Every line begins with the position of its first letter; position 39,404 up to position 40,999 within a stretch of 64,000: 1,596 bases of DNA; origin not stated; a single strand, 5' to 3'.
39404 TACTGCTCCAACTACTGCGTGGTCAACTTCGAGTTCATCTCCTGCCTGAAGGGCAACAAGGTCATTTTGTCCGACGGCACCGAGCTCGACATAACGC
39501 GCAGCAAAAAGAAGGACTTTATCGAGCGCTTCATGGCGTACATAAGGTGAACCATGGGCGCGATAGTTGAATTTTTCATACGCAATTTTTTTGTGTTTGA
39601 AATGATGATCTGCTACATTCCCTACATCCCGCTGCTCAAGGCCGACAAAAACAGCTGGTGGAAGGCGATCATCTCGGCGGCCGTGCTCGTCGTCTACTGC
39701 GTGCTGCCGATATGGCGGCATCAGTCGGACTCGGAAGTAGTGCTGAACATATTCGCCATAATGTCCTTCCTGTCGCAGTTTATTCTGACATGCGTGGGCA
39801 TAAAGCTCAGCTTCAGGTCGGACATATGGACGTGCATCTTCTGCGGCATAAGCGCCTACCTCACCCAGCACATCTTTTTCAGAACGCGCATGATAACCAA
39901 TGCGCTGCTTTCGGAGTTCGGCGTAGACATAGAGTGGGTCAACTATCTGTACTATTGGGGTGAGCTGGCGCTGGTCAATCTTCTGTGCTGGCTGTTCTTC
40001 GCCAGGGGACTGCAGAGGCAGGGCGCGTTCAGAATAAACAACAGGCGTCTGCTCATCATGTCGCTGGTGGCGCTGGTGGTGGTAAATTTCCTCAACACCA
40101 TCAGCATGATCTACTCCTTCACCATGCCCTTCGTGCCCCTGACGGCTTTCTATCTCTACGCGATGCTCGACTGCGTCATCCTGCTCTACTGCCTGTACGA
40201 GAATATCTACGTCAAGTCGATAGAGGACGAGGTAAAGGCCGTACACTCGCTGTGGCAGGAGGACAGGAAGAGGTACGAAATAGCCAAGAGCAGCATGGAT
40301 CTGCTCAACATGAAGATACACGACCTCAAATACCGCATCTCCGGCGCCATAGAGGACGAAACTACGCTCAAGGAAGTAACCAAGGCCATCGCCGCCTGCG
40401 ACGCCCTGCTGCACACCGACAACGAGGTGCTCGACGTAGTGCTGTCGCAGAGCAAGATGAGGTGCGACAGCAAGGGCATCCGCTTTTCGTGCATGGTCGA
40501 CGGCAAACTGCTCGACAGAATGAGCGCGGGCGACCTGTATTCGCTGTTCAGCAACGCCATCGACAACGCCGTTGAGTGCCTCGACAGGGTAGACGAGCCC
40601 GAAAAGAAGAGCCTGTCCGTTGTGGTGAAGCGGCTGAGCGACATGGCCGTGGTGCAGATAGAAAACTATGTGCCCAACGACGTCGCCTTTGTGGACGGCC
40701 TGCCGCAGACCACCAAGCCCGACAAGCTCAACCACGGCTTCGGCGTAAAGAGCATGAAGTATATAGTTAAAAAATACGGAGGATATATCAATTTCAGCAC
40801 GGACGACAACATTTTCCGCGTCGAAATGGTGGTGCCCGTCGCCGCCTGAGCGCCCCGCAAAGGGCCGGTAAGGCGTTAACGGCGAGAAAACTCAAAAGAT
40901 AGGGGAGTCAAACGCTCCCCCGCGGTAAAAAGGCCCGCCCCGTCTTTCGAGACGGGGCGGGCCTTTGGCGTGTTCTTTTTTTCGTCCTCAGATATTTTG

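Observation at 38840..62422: Duplicated five-gene module: secreted GH3 + CBM-like lipoprotein + doubly anchored GH3, governed by a LytTR/AgrC-like two-component system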

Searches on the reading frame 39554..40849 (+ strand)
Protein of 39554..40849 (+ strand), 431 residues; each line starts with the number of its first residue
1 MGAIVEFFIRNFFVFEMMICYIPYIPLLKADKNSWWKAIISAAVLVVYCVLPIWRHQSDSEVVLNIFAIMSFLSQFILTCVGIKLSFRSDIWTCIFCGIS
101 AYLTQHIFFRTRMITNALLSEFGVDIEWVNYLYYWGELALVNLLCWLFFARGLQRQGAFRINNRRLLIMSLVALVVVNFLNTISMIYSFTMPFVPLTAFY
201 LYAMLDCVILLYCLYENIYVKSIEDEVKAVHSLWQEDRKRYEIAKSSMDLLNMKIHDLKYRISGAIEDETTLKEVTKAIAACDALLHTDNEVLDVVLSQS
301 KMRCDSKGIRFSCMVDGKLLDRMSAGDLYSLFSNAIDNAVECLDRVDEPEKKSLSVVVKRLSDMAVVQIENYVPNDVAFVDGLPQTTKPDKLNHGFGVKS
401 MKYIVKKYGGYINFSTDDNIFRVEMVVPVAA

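Call 4: search_protein_families(library=pfam, proteins=[window:39554-40849:+], max_evalue=0.01)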
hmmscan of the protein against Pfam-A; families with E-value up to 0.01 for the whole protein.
window:39554-40849:+ (431 aa): 2 families
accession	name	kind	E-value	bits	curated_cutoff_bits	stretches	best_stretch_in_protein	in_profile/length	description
PF14501.12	HATPase_c_5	-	9.9e-22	77.2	22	1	324-428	2-102/102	GHKL domain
PF02518.31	HATPase_c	-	0.00023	22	26.4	1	327-426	5-106/111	Histidine kinase-, DNA gyrase B-, and HSP90-like ATPase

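Call 7: search_protein_families(library=ncbifam, proteins=[window:39554-40849:+], max_evalue=0.1)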
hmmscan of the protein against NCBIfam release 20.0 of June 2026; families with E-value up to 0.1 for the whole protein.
window:39554-40849:+ (431 aa): 1 family
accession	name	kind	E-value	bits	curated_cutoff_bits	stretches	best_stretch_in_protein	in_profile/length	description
NF002244.0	PRK01156.1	equivalog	0.00039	18.6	847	1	215-372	616-769/895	DNA double-strand break repair ATPase Rad50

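Call 11: find_homologous_proteins(query=window:39554-40849:+, max_evalue=0.00001)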
Query window:39554-40849:+ (431 aa): 125 proteins with E <= 0.00001 among 5013 candidates; the best 120 are listed.
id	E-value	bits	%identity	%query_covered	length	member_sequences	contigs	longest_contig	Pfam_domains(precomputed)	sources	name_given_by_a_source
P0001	2.8e-287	970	100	100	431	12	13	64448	PF14501.13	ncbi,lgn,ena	-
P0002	9.2e-215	732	73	100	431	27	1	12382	PF02518.32,PF14501.13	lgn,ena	-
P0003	7.9e-204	696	70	100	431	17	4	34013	PF14501.13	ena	-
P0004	1.2e-202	692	68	100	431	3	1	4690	PF14501.13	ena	-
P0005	1.7e-194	665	68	100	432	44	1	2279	PF14501.13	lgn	-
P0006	1.5e-187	642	65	97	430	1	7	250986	PF14501.13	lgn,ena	-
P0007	2.0e-131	457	47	100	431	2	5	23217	PF14501.13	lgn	-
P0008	1.1e-129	451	47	100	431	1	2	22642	PF14501.13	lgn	-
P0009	1.3e-129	451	46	100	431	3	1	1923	PF02518.32,PF14501.13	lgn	-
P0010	3.0e-129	450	47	100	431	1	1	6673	PF14501.13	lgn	-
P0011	1.0e-128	448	47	100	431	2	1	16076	PF14501.13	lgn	-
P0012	4.9e-123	429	45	100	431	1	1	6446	PF02518.32,PF14501.13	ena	-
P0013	6.4e-114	399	43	100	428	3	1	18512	PF14501.13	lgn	-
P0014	1.2e-102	362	40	99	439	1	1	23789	PF14501.13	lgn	-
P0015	3.0e-76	275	34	100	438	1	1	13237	PF14501.13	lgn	-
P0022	7.1e-58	215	31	98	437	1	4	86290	PF14501.13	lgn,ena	-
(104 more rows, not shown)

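Call 12: find_encoding_contigs(protein=P0006, flank=10000, max_places=4)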
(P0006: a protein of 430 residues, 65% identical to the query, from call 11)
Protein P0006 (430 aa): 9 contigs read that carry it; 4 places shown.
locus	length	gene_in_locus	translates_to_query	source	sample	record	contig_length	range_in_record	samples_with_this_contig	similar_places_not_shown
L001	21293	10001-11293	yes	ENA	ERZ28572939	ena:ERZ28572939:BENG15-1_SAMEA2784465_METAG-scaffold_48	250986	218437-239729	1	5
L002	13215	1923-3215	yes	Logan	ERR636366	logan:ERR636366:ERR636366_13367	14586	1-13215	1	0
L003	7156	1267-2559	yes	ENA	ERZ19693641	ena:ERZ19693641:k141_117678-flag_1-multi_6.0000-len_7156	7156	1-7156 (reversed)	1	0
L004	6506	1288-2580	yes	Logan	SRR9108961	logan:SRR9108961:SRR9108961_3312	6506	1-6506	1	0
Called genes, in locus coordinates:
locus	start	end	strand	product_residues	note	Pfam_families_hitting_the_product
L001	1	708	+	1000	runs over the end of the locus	-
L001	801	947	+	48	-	-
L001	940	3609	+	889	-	-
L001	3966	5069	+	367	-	PF13421:Band_7_1, PF01145:Band_7, PF17032:Zn_ribbon_15 (faint), PF12773:DZR, PF13240:Zn_Ribbon_1, PF13248:Zn_ribbon_3 (weak), PF13240:Zn_Ribbon_1, PF13248:Zn_ribbon_3 (weak), +2 more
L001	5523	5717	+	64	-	PF08984:DUF1858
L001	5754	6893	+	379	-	PF08271:Zn_Ribbon_TF (faint)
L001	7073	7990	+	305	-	PF00160:Pro_isomerase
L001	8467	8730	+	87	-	PF00072:Response_reg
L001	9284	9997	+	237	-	PF00072:Response_reg, PF04397:LytTR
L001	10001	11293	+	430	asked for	PF14501:HATPase_c_5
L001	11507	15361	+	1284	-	PF01915:Glyco_hydro_3_C, PF14310:Fn3-like, PF00933:Glyco_hydro_3, PF05345:He_PIG, PF24908:Ig_SIBA-E_2nd (faint), PF05345:He_PIG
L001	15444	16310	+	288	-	-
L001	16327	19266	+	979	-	PF01915:Glyco_hydro_3_C, PF14310:Fn3-like, PF00933:Glyco_hydro_3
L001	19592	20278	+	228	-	PF01520:Amidase_3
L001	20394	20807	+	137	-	PF00636:Ribonuclease_3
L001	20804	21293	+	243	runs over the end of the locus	PF08032:SpoU_sub_bind, PF00588:SpoU_methylase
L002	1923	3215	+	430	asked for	PF14501:HATPase_c_5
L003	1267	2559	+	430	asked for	PF14501:HATPase_c_5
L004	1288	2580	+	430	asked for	PF14501:HATPase_c_5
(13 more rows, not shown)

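Call 13: find_encoding_contigs(protein=P0007, flank=10000, max_places=4)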
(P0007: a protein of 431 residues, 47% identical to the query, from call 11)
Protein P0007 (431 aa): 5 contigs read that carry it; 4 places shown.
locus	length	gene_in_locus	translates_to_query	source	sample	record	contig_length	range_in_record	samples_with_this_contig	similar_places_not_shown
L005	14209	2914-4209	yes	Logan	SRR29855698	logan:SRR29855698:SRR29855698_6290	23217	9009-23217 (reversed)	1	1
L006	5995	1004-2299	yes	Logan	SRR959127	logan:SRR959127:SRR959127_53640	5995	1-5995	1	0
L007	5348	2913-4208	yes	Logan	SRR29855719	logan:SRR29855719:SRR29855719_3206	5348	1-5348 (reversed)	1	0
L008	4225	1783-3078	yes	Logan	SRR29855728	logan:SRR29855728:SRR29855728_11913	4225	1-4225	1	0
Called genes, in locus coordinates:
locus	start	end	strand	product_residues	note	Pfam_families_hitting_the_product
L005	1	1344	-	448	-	?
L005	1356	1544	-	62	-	-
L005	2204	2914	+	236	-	PF00072:Response_reg, PF04397:LytTR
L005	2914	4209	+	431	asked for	PF14501:HATPase_c_5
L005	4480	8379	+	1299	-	PF01915:Glyco_hydro_3_C, PF14310:Fn3-like, PF00933:Glyco_hydro_3, PF05345:He_PIG, PF24908:Ig_SIBA-E_2nd (faint), PF05345:He_PIG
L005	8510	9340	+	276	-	-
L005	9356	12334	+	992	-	PF01915:Glyco_hydro_3_C, PF14310:Fn3-like, PF00933:Glyco_hydro_3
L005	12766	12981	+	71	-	PF08279:HTH_11 (weak)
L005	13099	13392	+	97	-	-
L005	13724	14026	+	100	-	-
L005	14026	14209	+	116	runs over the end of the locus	-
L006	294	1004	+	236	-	PF00072:Response_reg, PF04397:LytTR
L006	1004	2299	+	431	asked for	PF14501:HATPase_c_5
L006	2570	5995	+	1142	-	?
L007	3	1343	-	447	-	?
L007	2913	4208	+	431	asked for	PF14501:HATPase_c_5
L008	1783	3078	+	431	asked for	PF14501:HATPase_c_5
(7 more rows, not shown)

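Call 14: find_encoding_contigs(protein=P0014, flank=10000, max_places=3)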
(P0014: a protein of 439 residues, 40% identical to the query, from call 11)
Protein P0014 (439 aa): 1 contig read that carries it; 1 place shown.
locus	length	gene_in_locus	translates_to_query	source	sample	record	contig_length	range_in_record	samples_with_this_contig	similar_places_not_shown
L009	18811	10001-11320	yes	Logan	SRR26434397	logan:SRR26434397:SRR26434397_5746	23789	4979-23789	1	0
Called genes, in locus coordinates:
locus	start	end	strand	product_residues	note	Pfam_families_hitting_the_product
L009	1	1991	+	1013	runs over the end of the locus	PF01915:Glyco_hydro_3_C, PF14310:Fn3-like, PF00933:Glyco_hydro_3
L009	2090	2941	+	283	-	PF07883:Cupin_2, PF00165:HTH_AraC (faint), PF12833:HTH_18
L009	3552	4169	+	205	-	-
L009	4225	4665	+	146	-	PF00583:Acetyltransf_1, PF13673:Acetyltransf_10 (weak), PF13508:Acetyltransf_7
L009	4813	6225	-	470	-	PF00589:Phage_integrase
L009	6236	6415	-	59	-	-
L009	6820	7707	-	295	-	PF00126:HTH_1, PF03466:LysR_substrate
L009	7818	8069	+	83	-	-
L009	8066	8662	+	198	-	PF12464:Mac, PF00132:Hexapep, PF14602:Hexapep_2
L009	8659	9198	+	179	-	PF18050:Cyclophil_like2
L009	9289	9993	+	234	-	PF00072:Response_reg, PF04397:LytTR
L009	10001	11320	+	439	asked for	PF14501:HATPase_c_5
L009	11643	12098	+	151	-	-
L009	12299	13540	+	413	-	PF07581:Glug (faint)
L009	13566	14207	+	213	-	-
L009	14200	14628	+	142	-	-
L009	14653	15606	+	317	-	-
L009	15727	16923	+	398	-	PF13306:LRR_5, PF13855:LRR_8 (faint), PF09479:Flg_new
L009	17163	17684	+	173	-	-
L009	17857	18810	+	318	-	?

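Call 15: find_encoding_contigs(protein=P0015, flank=10000, max_places=3)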
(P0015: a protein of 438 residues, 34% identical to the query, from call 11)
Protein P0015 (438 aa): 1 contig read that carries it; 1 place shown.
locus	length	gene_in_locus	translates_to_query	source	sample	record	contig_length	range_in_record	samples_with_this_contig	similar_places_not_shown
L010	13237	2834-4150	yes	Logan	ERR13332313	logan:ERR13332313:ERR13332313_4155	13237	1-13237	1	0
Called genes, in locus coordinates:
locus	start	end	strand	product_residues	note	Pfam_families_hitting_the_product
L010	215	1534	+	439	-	PF04326:SLFN_AlbA_2, PF13749:HATPase_c_4, PF03965:Penicillinase_R (weak)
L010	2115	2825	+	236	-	PF00072:Response_reg, PF04397:LytTR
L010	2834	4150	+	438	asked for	PF14501:HATPase_c_5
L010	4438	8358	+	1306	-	PF01915:Glyco_hydro_3_C, PF14310:Fn3-like, PF00933:Glyco_hydro_3, PF05345:He_PIG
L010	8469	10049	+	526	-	PF09479:Flg_new, PF18998:Flg_new_2 (faint), PF09479:Flg_new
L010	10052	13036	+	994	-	PF01915:Glyco_hydro_3_C, PF14310:Fn3-like, PF00933:Glyco_hydro_3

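Call 16: find_encoding_contigs(protein=P0022, flank=10000, max_places=3)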
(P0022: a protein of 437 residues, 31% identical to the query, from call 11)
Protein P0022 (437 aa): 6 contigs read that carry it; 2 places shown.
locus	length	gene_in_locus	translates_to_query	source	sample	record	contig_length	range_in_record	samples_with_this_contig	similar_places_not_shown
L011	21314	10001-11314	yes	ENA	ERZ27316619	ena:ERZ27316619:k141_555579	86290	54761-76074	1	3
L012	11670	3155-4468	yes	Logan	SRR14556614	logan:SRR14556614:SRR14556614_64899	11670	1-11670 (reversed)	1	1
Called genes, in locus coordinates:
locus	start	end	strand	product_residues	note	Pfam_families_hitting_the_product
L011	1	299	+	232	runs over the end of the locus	PF08823:PG_binding_2 (faint), PF01471:PG_binding_1, PF09374:PG_binding_3 (faint), PF07486:Hydrolase_2, PF00397:WW (weak)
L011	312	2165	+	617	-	PF20769:YPEB_N, PF14620:YPEB_PepSY1-2, PF03413:PepSY (weak)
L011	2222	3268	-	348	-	PF00512:HisKA, PF02518:HATPase_c, PF14501:HATPase_c_5 (faint)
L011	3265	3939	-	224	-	PF00072:Response_reg, PF00486:Trans_reg_C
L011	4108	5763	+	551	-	PF02734:Dak2, PF21645:FakA-like_M, PF13684:FakA-like_C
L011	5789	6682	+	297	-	PF02645:DegV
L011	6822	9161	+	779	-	PF00703:Glyco_hydro_2, PF02836:Glyco_hydro_2_C, PF16355:DUF4982, PF18565:Glyco_hydro2_C5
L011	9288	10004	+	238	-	PF00072:Response_reg, PF04397:LytTR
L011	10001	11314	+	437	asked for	PF14501:HATPase_c_5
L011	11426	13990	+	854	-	PF25788:Ig_Rha78A_N (faint), PF08531:Bac_rhamnosid_N, PF05592:Bac_rhamnosid, PF17389:Bac_rhamnosid6H, PF17390:Bac_rhamnosid_C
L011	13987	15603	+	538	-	PF07690:MFS_1 (weak), PF13347:MFS_2, PF07690:MFS_1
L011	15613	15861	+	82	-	-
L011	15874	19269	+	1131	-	PF01915:Glyco_hydro_3_C, PF14310:Fn3-like, PF00933:Glyco_hydro_3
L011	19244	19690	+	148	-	-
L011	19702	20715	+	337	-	-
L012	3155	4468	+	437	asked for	PF14501:HATPase_c_5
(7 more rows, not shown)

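Call 25: find_related_loci(query=A2, collection=genome_contigs, flank=10000)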
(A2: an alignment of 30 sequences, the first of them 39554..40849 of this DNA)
Query A2 (431 aa) in genome_contigs; peptide patterns used: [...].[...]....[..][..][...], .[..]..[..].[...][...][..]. (x = any residue, [..] = any of these).
598 stretches matched a pattern (row limit reached: there are more); 585 encode a relative of the query (tblastn E <= 1e-3); the best 80 are kept; 80 distinct loci.
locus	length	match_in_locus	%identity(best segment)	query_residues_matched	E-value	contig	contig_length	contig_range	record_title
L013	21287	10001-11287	67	1-429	0e+0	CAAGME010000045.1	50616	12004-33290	MAG TPA_asm: Clostridia bacterium, isolate HGM11422, WGS project CAAGME010000000 data, contig: SRS476518_87_k119_171073,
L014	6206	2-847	74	148-429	9e-147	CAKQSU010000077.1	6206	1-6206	MAG: uncultured Clostridia bacterium isolate REFINED_METABAT215_TOP10_CONTIGS_1500_ASSEMBLY_K77_MERGED__Hadza_MoBio_hadz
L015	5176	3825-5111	41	1-431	2e-114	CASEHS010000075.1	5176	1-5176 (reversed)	uncultured Firmicutes bacterium isolate A15_L4_384384_idba_bin.180 genome assembly, contig: A15_L4_384384_idba_bin.180.f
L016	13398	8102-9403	36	4-429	5e-87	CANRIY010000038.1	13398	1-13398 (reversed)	MAG: uncultured Clostridia bacterium isolate Lapin-024__bin61 genome assembly, contig: Lapin-024__NODE_5876_length_13398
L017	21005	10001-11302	36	4-429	5e-86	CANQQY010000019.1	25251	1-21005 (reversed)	MAG: uncultured Clostridia bacterium isolate Lapin-008__bin62 genome assembly, contig: Lapin-008__NODE_2267_length_25251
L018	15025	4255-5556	36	4-429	7e-84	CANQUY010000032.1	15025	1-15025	MAG: uncultured Clostridia bacterium isolate Lapin-032__bin118 genome assembly, contig: Lapin-032__NODE_5737_length_1502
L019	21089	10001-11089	38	77-429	8e-79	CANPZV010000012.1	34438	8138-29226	MAG: uncultured Clostridia bacterium isolate Lapin-001__bin90 genome assembly, contig: Lapin-001__NODE_1575_length_34438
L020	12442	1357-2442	36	70-428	9e-71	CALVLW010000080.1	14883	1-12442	MAG: uncultured Clostridia bacterium isolate E09__bin280 genome assembly, contig: E09__k127_6775925, whole genome shotgu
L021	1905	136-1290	31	56-430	4e-70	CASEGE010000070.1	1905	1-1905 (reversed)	uncultured Olsenella sp. isolate SI.B29.metabat-bins.74 genome assembly, contig: SI.B29.metabat-bins.74.fa_k141_92221, w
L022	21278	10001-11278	32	1-429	4e-64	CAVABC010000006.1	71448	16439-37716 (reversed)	Acutalibacteraceae bacterium isolate H07665-L1_cleanbin_000004 genome assembly, contig: Spades_H07665-L1_contig_44, whol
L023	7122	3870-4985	31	70-431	5e-64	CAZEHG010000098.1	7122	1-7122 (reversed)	MAG TPA_asm: uncultured Atopobium sp. isolate binchicken_co354_414 genome assembly, contig: NODE_12466_length_7122_cov_1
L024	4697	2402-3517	34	72-426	6e-64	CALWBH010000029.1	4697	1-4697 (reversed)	MAG: uncultured Clostridia bacterium isolate E27__bin175 genome assembly, contig: E27__k127_175932, whole genome shotgun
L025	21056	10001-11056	35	72-428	9e-64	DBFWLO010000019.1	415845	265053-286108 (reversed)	MAG TPA_asm: Candidatus Scatosoma sp. isolate MAG7883 contig19, whole genome shotgun sequence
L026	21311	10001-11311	31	7-429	2e-63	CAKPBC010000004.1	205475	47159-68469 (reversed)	MAG: uncultured Bacilli bacterium isolate REFINED_METABAT215_TOP10_CONTIGS_1500_ASSEMBLY_K77_MERGED__Hadza_MoBio_hadza-E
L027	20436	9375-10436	33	76-429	8e-63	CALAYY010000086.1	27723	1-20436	MAG TPA_asm: uncultured Clostridia bacterium isolate SRR1562009_bin.129_CONCOCT_v1.1_MAG genome assembly, contig: ERZ724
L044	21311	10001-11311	30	4-429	5e-59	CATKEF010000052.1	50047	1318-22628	MAG: uncultured Eubacteriales bacterium isolate iMGMC-890_1678881666 genome assembly, contig: MegahitA5_4660, whole geno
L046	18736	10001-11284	30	1-431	3e-58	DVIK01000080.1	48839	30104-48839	MAG TPA_asm: Candidatus Coproplasma avistercoris isolate ChiW7-3743 ChiW7__C206659_L48839_SRR5514458, whole genome shotg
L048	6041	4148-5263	28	67-429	5e-58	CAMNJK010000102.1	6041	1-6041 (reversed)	MAG: uncultured Firmicutes bacterium isolate SRR1206671_bin.70_metaWRAP_v1.3_MAG genome assembly, contig: NODE.44237_len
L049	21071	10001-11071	34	60-421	8e-58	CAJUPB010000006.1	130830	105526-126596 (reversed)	MAG TPA_asm: uncultured Christensenellaceae bacterium isolate MGBC164958 genome assembly, contig: MGBC164958.6, whole ge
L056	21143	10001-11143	31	72-431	3e-57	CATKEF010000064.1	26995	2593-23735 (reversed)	MAG: uncultured Eubacteriales bacterium isolate iMGMC-890_1678881666 genome assembly, contig: MegahitA5_16528, whole gen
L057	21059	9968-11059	31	65-429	5e-57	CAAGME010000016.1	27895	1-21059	MAG TPA_asm: Clostridia bacterium, isolate HGM11422, WGS project CAAGME010000000 data, contig: SRS476518_87_k119_31095,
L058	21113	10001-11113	29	66-429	5e-57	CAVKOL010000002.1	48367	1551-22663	Bacteroidaceae bacterium isolate H07689-L1_cleanbin_000028 genome assembly, contig: Spades_H07689-L1_contig_353, whole g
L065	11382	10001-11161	32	36-429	6e-59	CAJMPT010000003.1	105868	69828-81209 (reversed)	TPA_asm: uncultured bacterium isolate ERR1600689-bin.8 genome assembly, contig: NODE_208_length_105868_cov_12.855216, wh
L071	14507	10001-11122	29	67-431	3e-56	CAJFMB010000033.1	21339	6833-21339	uncultured Subdoligranulum sp. isolate Chicken_4_mag_138 genome assembly, contig: MAGpy_11413_4_idba_bin_138_fascaffold_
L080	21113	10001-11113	32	72-429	2e-55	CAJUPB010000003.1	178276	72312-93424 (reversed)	MAG TPA_asm: uncultured Christensenellaceae bacterium isolate MGBC164958 genome assembly, contig: MGBC164958.3, whole ge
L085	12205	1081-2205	30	72-426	2e-55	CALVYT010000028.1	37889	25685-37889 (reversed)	MAG: uncultured Clostridia bacterium isolate E03__bin49 genome assembly, contig: E03__k127_4773337, whole genome shotgun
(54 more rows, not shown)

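Call 32: search_protein_families(library=pfam, alignment_id=A3, max_evalue=0.00001)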
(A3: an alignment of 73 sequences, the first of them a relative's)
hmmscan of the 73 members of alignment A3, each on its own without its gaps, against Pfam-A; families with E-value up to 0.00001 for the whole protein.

A. member 1, L016:4879-6207:+ (442 aa): 0 families

B. families by the number of members that match (of 73 scanned): 54 families (the first 25 are shown)
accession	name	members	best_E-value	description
PF02836.23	Glyco_hydro_2_C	6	2.7e-28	Glycosyl hydrolases family 2, TIM barrel domain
PF16355.11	DUF4982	6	2.1e-17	Domain of unknown function (DUF4982)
PF18565.7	Glyco_hydro2_C5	6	1.9e-16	Glycoside hydrolase family 2 C-terminal domain 5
PF02837.24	Glyco_hydro_2_N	6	4.7e-15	Glycosyl hydrolases family 2, sugar binding domain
PF22666.2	Glyco_hydro_2_N2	6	1.9e-10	Glycosyl hydrolase 2 galactose-binding domain-like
PF00703.27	Glyco_hydro_2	6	1.2e-09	Glycosyl hydrolases family 2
PF13347.12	MFS_2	3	5.4e-65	MFS/sugar transport protein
PF07690.21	MFS_1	3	5.7e-15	Major Facilitator Superfamily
PF02127.20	Peptidase_M18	2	1.4e-112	Aminopeptidase I zinc metalloprotease (M18)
PF00664.28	ABC_membrane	2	2.7e-45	ABC transporter transmembrane region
PF09479.16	Flg_new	2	4.6e-39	Listeria-Bacteroides repeat domain (List_Bact_rpt)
PF00005.33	ABC_tran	2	1.3e-29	ABC transporter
PF00933.27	Glyco_hydro_3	2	1.4e-14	Glycosyl hydrolase family 3 N terminal domain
PF07523.18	Big_3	2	1.2e-13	Bacterial Ig-like domain (group 3)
PF18435.7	EstA_Ig_like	2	2.3e-11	Esterase Ig-like N-terminal domain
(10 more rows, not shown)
